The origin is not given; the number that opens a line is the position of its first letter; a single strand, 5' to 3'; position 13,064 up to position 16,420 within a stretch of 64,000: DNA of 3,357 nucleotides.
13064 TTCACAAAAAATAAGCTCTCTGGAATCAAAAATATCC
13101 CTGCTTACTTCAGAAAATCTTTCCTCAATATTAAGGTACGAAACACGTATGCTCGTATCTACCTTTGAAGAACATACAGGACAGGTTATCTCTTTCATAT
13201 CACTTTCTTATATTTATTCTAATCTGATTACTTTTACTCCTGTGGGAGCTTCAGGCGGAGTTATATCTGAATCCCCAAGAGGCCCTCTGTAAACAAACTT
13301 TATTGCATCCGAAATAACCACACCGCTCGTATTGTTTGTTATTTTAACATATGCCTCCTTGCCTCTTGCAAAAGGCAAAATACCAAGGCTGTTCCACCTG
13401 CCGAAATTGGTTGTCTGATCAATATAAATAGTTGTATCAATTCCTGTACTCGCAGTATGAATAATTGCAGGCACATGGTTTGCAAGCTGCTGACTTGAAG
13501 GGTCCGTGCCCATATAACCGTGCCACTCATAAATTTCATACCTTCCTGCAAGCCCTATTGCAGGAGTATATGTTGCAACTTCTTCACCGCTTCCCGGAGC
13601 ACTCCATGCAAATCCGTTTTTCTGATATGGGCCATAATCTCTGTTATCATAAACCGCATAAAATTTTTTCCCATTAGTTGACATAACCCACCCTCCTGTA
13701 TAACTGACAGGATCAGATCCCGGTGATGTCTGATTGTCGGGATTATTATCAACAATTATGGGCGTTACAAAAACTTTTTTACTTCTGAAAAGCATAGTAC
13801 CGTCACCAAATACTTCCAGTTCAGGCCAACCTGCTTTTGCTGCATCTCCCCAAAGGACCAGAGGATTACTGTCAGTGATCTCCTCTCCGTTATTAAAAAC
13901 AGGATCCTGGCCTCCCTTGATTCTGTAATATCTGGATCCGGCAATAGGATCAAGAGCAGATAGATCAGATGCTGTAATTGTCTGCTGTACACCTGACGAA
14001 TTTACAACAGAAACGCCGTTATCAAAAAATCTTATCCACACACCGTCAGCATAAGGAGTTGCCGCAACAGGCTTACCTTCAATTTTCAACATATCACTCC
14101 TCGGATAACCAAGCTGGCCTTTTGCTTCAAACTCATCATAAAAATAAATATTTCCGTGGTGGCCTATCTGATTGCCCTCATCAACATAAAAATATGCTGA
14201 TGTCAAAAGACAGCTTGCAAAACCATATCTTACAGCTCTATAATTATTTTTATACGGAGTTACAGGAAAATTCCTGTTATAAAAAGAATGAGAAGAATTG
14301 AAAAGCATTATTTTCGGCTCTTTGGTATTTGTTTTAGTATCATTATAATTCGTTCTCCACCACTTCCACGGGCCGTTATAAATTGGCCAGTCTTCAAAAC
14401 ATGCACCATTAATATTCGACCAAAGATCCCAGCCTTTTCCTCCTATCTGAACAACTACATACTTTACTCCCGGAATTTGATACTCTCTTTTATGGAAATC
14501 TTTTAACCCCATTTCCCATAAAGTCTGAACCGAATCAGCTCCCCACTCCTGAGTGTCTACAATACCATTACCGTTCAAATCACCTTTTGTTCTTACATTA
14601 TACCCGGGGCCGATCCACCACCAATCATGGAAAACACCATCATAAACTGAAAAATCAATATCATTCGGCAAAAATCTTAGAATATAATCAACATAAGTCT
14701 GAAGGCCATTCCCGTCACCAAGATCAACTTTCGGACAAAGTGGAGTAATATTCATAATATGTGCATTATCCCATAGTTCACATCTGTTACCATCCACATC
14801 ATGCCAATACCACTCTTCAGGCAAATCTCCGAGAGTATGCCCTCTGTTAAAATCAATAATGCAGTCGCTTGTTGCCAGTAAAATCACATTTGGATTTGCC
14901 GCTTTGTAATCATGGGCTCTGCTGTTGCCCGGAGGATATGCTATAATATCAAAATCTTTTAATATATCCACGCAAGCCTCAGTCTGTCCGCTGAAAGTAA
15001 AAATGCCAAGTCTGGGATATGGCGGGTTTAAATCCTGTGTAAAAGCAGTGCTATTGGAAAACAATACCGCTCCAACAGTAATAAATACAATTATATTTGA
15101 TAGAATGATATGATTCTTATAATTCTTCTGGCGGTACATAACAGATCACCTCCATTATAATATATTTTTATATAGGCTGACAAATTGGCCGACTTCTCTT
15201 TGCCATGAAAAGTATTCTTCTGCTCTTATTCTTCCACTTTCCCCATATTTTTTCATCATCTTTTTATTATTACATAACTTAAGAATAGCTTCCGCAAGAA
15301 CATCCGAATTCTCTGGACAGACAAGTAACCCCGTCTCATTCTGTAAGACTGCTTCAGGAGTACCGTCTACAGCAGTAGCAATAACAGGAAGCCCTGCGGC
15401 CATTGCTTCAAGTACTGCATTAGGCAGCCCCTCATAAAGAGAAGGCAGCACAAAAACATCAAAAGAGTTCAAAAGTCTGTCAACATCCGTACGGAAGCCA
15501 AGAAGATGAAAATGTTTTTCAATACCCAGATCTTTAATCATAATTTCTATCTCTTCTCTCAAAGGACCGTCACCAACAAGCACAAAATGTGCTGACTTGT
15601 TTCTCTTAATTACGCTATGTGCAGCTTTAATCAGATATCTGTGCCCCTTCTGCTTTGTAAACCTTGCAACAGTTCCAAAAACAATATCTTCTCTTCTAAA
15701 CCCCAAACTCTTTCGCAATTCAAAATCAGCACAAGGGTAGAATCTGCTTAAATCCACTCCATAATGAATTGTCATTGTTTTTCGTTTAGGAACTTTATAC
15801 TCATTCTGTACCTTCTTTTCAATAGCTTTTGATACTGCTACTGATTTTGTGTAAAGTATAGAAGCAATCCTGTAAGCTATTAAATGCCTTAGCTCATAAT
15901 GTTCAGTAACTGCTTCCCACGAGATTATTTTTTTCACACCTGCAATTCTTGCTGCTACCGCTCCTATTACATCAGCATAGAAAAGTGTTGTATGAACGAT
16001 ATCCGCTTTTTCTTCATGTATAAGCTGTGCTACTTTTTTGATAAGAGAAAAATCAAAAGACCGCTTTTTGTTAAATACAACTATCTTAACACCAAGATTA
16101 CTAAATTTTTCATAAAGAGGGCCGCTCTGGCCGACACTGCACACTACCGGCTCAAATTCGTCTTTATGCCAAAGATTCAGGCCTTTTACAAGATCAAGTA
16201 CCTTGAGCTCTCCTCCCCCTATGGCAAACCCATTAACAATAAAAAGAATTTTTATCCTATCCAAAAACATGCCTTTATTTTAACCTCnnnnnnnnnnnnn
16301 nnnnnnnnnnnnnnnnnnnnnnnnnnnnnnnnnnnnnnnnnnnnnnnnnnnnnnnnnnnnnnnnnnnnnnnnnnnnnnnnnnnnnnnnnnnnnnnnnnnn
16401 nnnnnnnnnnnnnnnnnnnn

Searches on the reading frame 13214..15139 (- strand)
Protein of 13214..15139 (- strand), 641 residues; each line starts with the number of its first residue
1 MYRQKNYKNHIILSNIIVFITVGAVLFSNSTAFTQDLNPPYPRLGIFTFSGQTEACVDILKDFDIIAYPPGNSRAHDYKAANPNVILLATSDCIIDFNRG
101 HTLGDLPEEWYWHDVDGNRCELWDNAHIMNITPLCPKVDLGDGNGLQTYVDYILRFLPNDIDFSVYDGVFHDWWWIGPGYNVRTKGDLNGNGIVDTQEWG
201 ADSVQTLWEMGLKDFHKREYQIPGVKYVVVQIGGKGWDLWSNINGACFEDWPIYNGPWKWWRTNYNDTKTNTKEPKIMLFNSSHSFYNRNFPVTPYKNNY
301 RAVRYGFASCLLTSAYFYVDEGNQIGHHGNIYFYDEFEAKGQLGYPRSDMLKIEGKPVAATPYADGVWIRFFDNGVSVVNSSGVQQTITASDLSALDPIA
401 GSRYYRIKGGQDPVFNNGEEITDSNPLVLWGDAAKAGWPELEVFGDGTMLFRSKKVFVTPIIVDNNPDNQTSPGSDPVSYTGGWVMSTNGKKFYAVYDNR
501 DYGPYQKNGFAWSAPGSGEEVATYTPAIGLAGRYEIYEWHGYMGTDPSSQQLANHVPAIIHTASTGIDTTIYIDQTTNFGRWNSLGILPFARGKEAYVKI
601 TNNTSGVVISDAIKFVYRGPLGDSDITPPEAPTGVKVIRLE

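Call 8: search_protein_families(library=pfam, proteins=[window:13214-15139:-], max_evalue=0.01)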
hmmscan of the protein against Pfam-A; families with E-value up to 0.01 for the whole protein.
window:13214-15139:- (641 aa): 1 family
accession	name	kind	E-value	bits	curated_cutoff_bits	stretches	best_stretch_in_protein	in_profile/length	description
PF25275.1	Golvesin_C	-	1.7e-16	60.9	31.6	1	508-616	29-131/132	Golvesin C-terminal domain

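Call 45: search_protein_families(library=ncbifam, proteins=[window:13214-15139:-], max_evalue=0.01)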
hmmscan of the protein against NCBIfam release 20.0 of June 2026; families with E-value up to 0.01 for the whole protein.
window:13214-15139:- (641 aa): 0 families

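Call 55: find_encoding_contigs(protein=window:13214-15139:-, flank=4000, max_places=10)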
Protein window:13214-15139:- (641 aa): 8 contigs read that carry it; 4 places shown.
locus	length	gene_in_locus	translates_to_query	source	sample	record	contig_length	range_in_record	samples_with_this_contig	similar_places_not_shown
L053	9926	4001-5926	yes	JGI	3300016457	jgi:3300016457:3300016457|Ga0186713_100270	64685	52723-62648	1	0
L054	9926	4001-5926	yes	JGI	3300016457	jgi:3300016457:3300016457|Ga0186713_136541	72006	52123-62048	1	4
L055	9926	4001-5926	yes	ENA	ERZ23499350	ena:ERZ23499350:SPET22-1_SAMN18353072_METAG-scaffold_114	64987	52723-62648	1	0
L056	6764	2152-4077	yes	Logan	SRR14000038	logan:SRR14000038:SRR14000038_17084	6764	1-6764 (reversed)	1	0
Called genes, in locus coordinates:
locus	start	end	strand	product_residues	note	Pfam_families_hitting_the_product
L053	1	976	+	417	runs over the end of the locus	PF13439:Glyco_transf_4, PF13579:Glyco_trans_4_4 (weak), PF00534:Glycos_transf_1, PF13692:Glyco_trans_1_4, PF13524:Glyco_trans_1_2 (weak)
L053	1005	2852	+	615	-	-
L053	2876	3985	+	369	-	PF13439:Glyco_transf_4, PF13579:Glyco_trans_4_4 (faint), PF20706:GT4-conflict (weak), PF00534:Glycos_transf_1, PF13692:Glyco_trans_1_4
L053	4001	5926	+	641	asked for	PF25275:Golvesin_C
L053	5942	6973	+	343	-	PF13489:Methyltransf_23, PF08242:Methyltransf_12 (weak)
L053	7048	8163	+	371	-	PF13439:Glyco_transf_4, PF00534:Glycos_transf_1, PF13692:Glyco_trans_1_4, PF13524:Glyco_trans_1_2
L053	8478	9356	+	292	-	PF01040:UbiA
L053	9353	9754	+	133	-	PF04138:GtrA_DPMS_TM (weak)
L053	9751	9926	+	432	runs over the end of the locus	PF01565:FAD_binding_4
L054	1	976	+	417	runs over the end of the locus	PF13439:Glyco_transf_4, PF13579:Glyco_trans_4_4 (weak), PF00534:Glycos_transf_1, PF13692:Glyco_trans_1_4, PF13524:Glyco_trans_1_2 (weak)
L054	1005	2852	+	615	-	-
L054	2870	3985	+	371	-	PF13439:Glyco_transf_4, PF13579:Glyco_trans_4_4 (faint), PF20706:GT4-conflict (weak), PF00534:Glycos_transf_1, PF13692:Glyco_trans_1_4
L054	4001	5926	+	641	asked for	PF25275:Golvesin_C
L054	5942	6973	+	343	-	PF13489:Methyltransf_23, PF08242:Methyltransf_12 (weak)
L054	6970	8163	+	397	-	PF13439:Glyco_transf_4, PF13579:Glyco_trans_4_4 (weak), PF00534:Glycos_transf_1, PF13692:Glyco_trans_1_4, PF13524:Glyco_trans_1_2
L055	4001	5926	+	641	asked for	PF25275:Golvesin_C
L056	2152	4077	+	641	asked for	PF25275:Golvesin_C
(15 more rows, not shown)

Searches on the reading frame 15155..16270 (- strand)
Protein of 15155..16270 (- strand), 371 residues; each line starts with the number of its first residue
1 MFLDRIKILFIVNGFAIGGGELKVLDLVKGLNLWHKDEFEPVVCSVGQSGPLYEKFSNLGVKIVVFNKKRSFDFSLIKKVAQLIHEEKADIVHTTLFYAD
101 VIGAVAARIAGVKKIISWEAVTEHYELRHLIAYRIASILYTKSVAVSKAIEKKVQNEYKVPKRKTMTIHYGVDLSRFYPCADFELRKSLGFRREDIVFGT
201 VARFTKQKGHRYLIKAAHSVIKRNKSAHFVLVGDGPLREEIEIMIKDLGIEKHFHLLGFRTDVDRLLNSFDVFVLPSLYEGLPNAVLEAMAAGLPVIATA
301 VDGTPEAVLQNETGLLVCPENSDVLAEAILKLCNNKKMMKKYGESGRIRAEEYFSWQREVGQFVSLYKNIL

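Call 8: search_protein_families(library=pfam, proteins=[window:15155-16270:-], max_evalue=0.01)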
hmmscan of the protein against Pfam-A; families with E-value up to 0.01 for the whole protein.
window:15155-16270:- (371 aa): 7 families
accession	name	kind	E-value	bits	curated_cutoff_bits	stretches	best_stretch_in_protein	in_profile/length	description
PF00534.26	Glycos_transf_1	-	1.5e-43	148.7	26.4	1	184-347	4-170/172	Glycosyl transferases group 1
PF13692.12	Glyco_trans_1_4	-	1.4e-41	142.5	27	1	197-335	3-142/142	Glycosyl transferases group 1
PF13439.12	Glyco_transf_4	-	1.8e-15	57.8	28.5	1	17-176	1-170/170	Glycosyltransferase Family 4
PF13579.12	Glyco_trans_4_4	-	2.1e-07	31.8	29.7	1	18-171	1-158/158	Glycosyl transferase 4-like domain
PF20706.3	GT4-conflict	-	1e-06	28.4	26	1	144-358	151-380/385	Family 4 Glycosyltransferase in conflict systems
PF13524.12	Glyco_trans_1_2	-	5.5e-05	23.6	25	1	222-363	10-142/144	Glycosyl transferase-like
PF13477.12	Glyco_trans_4_2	-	0.0029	18.2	23.4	1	58-117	42-104/139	Glycosyl transferase 4-like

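Call 23: find_encoding_contigs(protein=window:15155-16270:-, flank=3000, max_places=10)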
Protein window:15155-16270:- (371 aa): 7 contigs read that carry it; 2 places shown.
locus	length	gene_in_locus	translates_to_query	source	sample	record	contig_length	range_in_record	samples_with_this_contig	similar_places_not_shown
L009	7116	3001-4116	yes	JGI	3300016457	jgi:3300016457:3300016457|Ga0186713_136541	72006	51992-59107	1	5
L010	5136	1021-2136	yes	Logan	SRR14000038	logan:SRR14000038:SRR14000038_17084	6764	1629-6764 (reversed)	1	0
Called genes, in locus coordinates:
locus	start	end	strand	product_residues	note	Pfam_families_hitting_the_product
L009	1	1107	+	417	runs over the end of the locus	PF13439:Glyco_transf_4, PF13579:Glyco_trans_4_4 (weak), PF00534:Glycos_transf_1, PF13692:Glyco_trans_1_4, PF13524:Glyco_trans_1_2 (weak)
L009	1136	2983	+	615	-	-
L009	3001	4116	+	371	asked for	PF13439:Glyco_transf_4, PF13579:Glyco_trans_4_4 (faint), PF20706:GT4-conflict (weak), PF00534:Glycos_transf_1, PF13692:Glyco_trans_1_4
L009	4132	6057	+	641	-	PF25275:Golvesin_C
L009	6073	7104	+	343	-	PF13489:Methyltransf_23, PF08242:Methyltransf_12 (weak)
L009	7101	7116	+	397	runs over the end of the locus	PF13439:Glyco_transf_4, PF13579:Glyco_trans_4_4 (weak), PF00534:Glycos_transf_1, PF13692:Glyco_trans_1_4, PF13524:Glyco_trans_1_2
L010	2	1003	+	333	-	?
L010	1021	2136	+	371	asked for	PF13439:Glyco_transf_4, PF13579:Glyco_trans_4_4 (faint), PF20706:GT4-conflict (weak), PF00534:Glycos_transf_1, PF13692:Glyco_trans_1_4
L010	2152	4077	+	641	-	PF25275:Golvesin_C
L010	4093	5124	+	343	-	PF13489:Methyltransf_23, PF08242:Methyltransf_12 (weak)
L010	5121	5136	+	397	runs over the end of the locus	PF13439:Glyco_transf_4, PF13579:Glyco_trans_4_4 (weak), PF00534:Glycos_transf_1, PF13692:Glyco_trans_1_4, PF13524:Glyco_trans_1_2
